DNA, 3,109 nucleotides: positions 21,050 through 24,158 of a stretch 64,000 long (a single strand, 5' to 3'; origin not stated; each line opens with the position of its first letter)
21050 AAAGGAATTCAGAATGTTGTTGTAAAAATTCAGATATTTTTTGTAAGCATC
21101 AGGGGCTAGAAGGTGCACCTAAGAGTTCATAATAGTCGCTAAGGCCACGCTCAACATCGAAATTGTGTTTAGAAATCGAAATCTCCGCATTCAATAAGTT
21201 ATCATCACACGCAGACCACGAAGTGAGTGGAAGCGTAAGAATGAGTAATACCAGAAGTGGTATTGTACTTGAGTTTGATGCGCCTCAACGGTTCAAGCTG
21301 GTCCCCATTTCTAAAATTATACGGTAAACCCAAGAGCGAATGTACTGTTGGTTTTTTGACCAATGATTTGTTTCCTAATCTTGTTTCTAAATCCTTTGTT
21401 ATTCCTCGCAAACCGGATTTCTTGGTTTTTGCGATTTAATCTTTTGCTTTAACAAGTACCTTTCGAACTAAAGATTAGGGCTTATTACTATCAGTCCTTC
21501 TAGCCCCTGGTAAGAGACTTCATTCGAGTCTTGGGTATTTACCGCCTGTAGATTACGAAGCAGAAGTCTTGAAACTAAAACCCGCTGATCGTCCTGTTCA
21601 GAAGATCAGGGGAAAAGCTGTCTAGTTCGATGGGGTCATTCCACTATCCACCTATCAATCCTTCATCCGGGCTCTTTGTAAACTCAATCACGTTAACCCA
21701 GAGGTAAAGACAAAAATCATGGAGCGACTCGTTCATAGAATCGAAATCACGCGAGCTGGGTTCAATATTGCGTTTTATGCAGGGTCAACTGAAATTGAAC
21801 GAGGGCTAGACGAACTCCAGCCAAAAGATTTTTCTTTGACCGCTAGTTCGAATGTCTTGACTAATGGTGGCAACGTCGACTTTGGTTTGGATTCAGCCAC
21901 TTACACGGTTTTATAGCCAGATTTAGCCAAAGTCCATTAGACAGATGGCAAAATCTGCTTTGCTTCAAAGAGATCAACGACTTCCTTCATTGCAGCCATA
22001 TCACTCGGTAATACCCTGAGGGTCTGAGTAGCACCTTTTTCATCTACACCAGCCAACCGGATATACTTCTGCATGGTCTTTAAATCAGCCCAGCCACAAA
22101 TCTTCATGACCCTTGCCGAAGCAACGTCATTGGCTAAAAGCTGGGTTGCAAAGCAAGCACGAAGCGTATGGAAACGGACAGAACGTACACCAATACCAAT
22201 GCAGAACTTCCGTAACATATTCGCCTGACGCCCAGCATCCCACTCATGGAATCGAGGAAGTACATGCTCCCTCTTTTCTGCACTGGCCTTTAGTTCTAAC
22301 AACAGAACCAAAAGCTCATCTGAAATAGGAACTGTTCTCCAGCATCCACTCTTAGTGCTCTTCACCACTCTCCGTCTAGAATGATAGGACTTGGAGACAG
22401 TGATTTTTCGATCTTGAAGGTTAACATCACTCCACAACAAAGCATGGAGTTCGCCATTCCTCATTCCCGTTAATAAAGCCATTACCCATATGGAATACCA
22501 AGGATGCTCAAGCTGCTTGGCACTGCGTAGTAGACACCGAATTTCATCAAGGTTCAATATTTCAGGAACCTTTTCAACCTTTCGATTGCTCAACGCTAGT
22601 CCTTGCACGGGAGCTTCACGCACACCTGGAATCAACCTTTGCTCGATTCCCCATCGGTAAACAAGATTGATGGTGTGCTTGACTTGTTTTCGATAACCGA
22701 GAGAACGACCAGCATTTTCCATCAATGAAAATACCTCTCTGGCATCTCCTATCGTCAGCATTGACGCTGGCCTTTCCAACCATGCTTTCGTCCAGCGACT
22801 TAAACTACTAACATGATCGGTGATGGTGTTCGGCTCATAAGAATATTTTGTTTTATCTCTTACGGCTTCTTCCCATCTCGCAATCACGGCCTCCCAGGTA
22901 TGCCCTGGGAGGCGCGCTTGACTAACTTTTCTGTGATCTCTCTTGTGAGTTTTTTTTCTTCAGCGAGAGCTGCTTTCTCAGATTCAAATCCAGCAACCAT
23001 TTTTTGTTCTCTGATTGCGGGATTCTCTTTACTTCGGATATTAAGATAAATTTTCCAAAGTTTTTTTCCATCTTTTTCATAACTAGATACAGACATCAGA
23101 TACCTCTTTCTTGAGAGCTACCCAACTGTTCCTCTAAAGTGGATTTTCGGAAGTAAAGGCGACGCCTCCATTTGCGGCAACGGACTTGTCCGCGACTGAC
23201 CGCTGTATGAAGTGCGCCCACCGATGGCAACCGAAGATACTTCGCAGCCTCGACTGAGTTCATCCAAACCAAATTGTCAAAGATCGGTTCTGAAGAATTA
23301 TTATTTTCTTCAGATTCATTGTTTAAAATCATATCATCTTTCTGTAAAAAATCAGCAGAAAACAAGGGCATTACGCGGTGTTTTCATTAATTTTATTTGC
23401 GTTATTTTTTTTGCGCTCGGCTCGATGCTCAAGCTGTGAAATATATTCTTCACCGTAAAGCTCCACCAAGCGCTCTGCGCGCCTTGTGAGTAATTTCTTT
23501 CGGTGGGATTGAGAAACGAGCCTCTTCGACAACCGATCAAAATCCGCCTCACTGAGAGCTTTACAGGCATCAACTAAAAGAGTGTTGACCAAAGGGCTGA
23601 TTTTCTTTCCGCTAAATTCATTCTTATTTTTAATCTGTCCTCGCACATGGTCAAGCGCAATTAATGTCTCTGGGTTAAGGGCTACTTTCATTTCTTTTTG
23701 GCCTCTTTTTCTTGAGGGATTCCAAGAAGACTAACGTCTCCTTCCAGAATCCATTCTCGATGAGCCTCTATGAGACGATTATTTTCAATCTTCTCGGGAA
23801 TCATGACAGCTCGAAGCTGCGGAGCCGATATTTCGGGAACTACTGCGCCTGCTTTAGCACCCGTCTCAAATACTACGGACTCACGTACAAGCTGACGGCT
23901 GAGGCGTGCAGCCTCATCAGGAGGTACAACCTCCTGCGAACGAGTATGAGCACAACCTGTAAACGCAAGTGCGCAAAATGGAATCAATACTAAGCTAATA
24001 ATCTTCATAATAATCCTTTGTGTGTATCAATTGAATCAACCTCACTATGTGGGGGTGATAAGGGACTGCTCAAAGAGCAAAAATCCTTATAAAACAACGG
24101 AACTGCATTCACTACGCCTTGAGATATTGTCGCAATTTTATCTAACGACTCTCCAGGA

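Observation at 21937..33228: Compact ICE-like element: integrase/excisionase plus minimal T4SS with FtsK-like coupling protein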

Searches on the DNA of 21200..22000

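Call 95: search_rna_families(source=window, start=21200, end=22000, threshold=evalue, max_evalue=10, show_alignments=2)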
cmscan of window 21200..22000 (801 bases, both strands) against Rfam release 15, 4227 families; matches with E-value up to 10: 4.
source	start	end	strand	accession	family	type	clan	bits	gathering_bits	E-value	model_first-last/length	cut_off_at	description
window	21622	21716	-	RF02439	SpF56_sRNA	Gene; sRNA;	-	17.2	80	9.9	1-99/99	no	Streptococcus sRNA SpF56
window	21918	21957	-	RF03938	mir-4662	Gene; miRNA;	-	16.9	97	3.1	1-67/67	no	mir-4662 microRNA precursor family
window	21653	21730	-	RF00584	SNORD105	Gene; snRNA; snoRNA; CD-box;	CL00075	14.2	45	9.5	1-87/87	no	Small nucleolar RNA SNORD105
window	21938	22000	+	RF02510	PYLIS_3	Cis-reg;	-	13.8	38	3.5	1-72/100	3'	Pyrrolysine insertion sequence mttB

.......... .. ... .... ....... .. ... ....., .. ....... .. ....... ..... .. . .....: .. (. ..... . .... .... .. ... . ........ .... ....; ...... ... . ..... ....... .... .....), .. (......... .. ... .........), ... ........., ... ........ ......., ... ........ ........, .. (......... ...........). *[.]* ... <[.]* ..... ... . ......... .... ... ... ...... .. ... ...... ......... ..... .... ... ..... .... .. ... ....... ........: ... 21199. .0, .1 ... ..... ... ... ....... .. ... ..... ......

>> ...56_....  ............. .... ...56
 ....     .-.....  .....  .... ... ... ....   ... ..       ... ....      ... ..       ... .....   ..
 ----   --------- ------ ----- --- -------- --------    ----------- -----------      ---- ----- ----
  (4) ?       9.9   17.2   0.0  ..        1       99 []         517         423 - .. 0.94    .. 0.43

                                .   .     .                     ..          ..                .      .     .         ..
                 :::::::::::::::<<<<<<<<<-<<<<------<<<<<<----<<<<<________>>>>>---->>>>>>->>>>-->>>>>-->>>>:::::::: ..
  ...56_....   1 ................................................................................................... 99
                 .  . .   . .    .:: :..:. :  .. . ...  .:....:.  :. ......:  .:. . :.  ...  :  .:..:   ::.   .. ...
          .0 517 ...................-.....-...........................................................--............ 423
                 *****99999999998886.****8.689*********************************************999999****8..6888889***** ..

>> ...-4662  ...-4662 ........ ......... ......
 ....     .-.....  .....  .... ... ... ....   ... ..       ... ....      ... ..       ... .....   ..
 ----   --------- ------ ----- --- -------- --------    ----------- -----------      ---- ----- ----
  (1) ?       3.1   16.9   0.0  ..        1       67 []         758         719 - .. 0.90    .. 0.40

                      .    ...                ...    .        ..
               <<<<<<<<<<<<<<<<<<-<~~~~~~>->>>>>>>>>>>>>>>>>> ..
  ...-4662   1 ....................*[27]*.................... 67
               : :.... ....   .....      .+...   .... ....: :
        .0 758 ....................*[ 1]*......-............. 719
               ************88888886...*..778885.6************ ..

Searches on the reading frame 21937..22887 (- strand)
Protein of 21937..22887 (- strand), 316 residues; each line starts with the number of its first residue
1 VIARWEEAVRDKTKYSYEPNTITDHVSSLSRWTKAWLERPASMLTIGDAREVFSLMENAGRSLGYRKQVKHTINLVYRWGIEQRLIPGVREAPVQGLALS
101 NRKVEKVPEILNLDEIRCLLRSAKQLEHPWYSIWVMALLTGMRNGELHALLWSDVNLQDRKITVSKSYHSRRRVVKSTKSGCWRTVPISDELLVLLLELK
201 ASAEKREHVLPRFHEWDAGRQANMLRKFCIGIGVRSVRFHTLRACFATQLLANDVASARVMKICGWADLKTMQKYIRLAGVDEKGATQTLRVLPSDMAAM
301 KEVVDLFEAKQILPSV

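Call 3: search_protein_families(library=pfam, max_evalue=0.1, proteins=[window:21937-22887:-])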
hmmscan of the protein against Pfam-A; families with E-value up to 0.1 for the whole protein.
window:21937-22887:- (316 aa): 3 families
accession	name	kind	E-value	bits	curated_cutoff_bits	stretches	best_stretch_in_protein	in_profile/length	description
PF00589.27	Phage_integrase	-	6.9e-20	72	27.1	1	111-278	3-168/172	Phage integrase family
PF20939.2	MsrA_helical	-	0.082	13.1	23.7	0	91-111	30-50/51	Selenoprotein methionine sulfoxide reductase A, helical domain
PF05693.19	Glycogen_syn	-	0.086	11.8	27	0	195-233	131-169/639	Glycogen synthase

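Call 8: search_protein_families(library=ncbifam, max_evalue=0.1, proteins=[window:21937-22887:-])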
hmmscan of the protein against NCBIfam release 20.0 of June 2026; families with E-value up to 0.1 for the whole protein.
window:21937-22887:- (316 aa): 9 families
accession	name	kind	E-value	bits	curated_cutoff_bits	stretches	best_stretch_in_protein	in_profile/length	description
NF040815.2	recomb_XerA_Arch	equivalog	3.5e-18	66.1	220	1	16-279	11-255/263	site-specific tyrosine recombinase/integron integrase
TIGR02225.1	recomb_XerD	equivalog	1.8e-11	43.9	329.6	1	19-278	15-274/290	site-specific tyrosine recombinase XerD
TIGR02249.1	integrase_gron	subfamily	6.5e-10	38.8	265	2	199-285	221-307/315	integron integrase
NF001399.0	PRK00283.1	subfamily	4.6e-09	36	279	1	76-278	83-283/300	tyrosine recombinase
TIGR02224.1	recomb_XerC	equivalog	2.1e-08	33.9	335.15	2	236-278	235-277/295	tyrosine recombinase XerC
NF002331.0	PRK01287.1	subfamily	0.00013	21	371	1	60-176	92-210/365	site-specific tyrosine recombinase XerC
NF011946.0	PRK15417.1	equivalog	0.00019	20.7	435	1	201-295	238-332/337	integron integrase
NF003462.0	PRK05084.1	equivalog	0.00021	20.1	267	0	223-289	290-355/360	tyrosine recombinase XerS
NF007370.0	PRK09870.1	subfamily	0.07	12.7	221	0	102-165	4-69/200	tyrosine-type DNA invertase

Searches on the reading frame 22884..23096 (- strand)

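Call 3: search_protein_families(library=pfam, max_evalue=0.1, proteins=[window:22884-23096:-])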
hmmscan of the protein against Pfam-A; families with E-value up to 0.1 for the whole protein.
window:22884-23096:- (70 aa): 1 family
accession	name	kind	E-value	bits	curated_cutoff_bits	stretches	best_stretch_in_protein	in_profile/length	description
PF09403.15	FadA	-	0.051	14.5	28.5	1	14-60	6-50/99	Adhesion protein FadA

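Call 8: search_protein_families(library=ncbifam, max_evalue=0.1, proteins=[window:22884-23096:-])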
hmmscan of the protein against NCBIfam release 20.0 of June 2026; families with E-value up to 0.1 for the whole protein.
window:22884-23096:- (70 aa): 1 family
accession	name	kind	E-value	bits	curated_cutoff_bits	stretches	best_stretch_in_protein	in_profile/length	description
NF045835.1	P60_lipo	equivalog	0.087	12.1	140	1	4-50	73-118/417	HinT-interacting membrane complex lipoprotein P60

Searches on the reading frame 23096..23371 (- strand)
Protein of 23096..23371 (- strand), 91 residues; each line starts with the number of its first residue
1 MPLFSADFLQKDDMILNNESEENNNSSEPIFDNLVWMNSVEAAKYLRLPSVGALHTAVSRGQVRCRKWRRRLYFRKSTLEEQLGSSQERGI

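Call 3: search_protein_families(library=pfam, max_evalue=0.1, proteins=[window:23096-23371:-])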
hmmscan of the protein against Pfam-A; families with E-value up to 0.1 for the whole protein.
window:23096-23371:- (91 aa): 2 families
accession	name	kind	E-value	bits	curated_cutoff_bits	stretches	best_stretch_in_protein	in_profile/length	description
PF12728.13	HTH_17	-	0.0002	22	27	1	36-81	1-45/51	Helix-turn-helix domain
PF13637.12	Ank_4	-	0.021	15.6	22.7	0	22-46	25-49/50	Ankyrin repeats (many copies)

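Call 8: search_protein_families(library=ncbifam, max_evalue=0.1, proteins=[window:23096-23371:-])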
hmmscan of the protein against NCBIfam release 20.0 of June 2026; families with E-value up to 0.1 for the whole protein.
window:23096-23371:- (91 aa): 0 families

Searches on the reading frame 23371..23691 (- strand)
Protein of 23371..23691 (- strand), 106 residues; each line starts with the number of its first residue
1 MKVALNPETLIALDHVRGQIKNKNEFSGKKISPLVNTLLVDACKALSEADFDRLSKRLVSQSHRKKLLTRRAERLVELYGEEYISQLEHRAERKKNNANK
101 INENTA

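Call 3: search_protein_families(library=pfam, max_evalue=0.1, proteins=[window:23371-23691:-])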
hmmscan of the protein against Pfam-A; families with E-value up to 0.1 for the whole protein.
window:23371-23691:- (106 aa): 1 family
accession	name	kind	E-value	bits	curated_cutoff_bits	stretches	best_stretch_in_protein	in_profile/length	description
PF22813.1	TcaA_2nd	-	0.065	14.1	26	0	44-104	10-76/103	TcaA protein second domain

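Call 8: search_protein_families(library=ncbifam, max_evalue=0.1, proteins=[window:23371-23691:-])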
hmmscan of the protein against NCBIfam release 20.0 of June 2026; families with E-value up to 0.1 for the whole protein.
window:23371-23691:- (106 aa): 0 families

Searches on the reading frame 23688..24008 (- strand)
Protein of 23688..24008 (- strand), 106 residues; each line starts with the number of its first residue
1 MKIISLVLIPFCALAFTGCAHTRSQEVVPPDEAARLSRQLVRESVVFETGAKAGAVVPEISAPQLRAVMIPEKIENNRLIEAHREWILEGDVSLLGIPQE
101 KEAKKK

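Call 3: search_protein_families(library=pfam, max_evalue=0.1, proteins=[window:23688-24008:-])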
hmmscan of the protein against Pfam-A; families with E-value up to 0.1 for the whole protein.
window:23688-24008:- (106 aa): 1 family
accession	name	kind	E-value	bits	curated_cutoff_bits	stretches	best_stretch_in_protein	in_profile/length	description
PF11105.14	CCAP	-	0.023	15.1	27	1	10-42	40-70/128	Arthropod cardioacceleratory peptide 2a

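Call 8: search_protein_families(library=ncbifam, max_evalue=0.1, proteins=[window:23688-24008:-])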
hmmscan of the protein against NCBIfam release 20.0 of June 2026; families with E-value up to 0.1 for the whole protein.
window:23688-24008:- (106 aa): 0 families
